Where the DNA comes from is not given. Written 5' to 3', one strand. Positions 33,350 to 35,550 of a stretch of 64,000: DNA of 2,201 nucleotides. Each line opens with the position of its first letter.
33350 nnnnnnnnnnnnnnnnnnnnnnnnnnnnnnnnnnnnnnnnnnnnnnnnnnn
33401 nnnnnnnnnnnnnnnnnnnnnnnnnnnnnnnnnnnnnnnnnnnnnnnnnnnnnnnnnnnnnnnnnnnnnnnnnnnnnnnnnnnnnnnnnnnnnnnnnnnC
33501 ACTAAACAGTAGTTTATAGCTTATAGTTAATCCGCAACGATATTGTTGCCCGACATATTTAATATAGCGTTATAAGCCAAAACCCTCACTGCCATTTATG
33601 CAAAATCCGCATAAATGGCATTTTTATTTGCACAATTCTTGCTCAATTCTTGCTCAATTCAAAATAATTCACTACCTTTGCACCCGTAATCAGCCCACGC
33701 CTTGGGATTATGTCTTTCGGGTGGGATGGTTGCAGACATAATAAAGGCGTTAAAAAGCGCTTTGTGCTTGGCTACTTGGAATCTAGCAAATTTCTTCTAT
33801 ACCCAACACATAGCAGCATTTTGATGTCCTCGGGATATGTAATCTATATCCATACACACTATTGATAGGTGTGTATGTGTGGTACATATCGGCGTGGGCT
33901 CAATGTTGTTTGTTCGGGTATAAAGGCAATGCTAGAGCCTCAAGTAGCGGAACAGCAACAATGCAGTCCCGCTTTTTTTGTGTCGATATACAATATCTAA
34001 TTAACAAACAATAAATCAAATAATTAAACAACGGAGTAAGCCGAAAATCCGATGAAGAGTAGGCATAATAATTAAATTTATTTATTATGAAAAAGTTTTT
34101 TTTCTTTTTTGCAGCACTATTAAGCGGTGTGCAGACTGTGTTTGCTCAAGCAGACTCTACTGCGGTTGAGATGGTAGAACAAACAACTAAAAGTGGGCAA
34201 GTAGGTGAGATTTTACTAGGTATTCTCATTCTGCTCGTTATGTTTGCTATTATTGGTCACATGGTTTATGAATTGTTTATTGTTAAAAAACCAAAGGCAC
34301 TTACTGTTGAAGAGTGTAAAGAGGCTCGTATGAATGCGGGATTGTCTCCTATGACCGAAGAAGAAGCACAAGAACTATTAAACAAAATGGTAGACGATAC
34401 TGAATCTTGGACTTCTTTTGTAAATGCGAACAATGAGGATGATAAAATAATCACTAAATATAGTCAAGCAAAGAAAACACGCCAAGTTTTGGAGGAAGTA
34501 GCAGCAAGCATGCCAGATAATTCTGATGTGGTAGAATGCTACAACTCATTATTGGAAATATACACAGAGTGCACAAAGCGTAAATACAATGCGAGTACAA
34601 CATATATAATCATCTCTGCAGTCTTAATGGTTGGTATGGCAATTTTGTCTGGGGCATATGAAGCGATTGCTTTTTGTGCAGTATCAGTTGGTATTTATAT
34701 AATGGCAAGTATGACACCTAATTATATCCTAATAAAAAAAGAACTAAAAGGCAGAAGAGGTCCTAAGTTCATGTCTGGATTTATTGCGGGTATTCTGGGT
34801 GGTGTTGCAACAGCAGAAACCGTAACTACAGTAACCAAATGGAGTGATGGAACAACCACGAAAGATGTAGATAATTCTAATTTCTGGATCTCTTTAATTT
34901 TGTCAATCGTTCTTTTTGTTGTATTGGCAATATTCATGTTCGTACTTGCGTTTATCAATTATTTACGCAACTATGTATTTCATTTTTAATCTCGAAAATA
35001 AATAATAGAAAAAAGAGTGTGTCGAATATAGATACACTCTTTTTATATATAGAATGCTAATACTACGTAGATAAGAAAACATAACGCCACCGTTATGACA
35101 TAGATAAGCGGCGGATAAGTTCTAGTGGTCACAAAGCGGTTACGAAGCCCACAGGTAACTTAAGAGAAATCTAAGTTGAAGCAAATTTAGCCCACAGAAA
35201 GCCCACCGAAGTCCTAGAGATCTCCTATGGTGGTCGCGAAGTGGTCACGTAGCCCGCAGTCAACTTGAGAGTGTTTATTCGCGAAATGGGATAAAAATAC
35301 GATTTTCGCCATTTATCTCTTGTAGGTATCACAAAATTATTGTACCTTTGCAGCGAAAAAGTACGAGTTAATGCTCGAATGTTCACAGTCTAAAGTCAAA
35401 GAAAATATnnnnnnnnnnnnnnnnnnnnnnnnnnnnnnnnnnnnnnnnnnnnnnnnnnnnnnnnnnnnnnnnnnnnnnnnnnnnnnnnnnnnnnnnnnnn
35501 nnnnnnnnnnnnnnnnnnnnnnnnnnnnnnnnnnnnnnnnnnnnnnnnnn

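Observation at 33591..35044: Cassette-like architecture: terminator, promoter, structured RNA, envelope-protein gene, terminator, wedged between housekeeping genes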

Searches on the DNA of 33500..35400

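Call 9: search_rna_families(source=window, start=33500, end=35400, threshold=evalue, max_evalue=10, show_alignments=2)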
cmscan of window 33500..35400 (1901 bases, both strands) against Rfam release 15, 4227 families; matches with E-value up to 10: 12.
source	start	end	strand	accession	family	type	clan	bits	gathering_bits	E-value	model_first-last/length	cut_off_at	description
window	34031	34065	+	RF02914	DUF805b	Cis-reg;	CL00115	42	35.6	4.6e-10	1-35/35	no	DUF805b RNA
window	33554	33630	+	RF04312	trpB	Cis-reg;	-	26.2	59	0.63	1-107/107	no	trpB ncRNA motif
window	33587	33682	-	RF00561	SNORA40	Gene; snRNA; snoRNA; HACA-box;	-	20.1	51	1.7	1-128/128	no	Small nucleolar RNA SNORA40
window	33852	33878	+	RF04158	mir-568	Gene; miRNA;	-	19.8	75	4.9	1-93/93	no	mir-568 microRNA precursor family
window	34538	34621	-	RF00087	SNORD26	Gene; snRNA; snoRNA; CD-box;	CL00050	18.3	44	1.3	1-76/76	no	Small nucleolar RNA SNORD26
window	33758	33838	-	RF00429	SNORA29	Gene; snRNA; snoRNA; HACA-box;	CL00030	17.9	50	6.2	1-140/140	no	Small nucleolar RNA SNORA29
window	33591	33623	-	RF03983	MIR5284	Gene; miRNA;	-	17.2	93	3.8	40-72/111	no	MIR5284 microRNA precursor family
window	34989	35050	+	RF00115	McaS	Gene; sRNA;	CL00106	16.9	42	7.7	1-96/96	no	McaS/IsrA RNA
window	33696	33824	+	RF01089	PK-repBA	Cis-reg;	-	14.9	45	4.3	1-124/124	no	Pseudoknot of the regulatory region of the repBA gene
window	34976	35022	-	RF02060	STnc410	Gene; sRNA;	-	13.5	50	7.7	1-158/158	no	Enterobacterial sRNA STnc410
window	34027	34112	-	RF01675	CrcZ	Gene; sRNA;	-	10.9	95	4.2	1-398/398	no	Pseudomonas sRNA CrcZ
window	34969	35043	+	RF02763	IsrM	Gene; sRNA;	-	9.9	376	8.1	1-329/329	no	IsrM sRNA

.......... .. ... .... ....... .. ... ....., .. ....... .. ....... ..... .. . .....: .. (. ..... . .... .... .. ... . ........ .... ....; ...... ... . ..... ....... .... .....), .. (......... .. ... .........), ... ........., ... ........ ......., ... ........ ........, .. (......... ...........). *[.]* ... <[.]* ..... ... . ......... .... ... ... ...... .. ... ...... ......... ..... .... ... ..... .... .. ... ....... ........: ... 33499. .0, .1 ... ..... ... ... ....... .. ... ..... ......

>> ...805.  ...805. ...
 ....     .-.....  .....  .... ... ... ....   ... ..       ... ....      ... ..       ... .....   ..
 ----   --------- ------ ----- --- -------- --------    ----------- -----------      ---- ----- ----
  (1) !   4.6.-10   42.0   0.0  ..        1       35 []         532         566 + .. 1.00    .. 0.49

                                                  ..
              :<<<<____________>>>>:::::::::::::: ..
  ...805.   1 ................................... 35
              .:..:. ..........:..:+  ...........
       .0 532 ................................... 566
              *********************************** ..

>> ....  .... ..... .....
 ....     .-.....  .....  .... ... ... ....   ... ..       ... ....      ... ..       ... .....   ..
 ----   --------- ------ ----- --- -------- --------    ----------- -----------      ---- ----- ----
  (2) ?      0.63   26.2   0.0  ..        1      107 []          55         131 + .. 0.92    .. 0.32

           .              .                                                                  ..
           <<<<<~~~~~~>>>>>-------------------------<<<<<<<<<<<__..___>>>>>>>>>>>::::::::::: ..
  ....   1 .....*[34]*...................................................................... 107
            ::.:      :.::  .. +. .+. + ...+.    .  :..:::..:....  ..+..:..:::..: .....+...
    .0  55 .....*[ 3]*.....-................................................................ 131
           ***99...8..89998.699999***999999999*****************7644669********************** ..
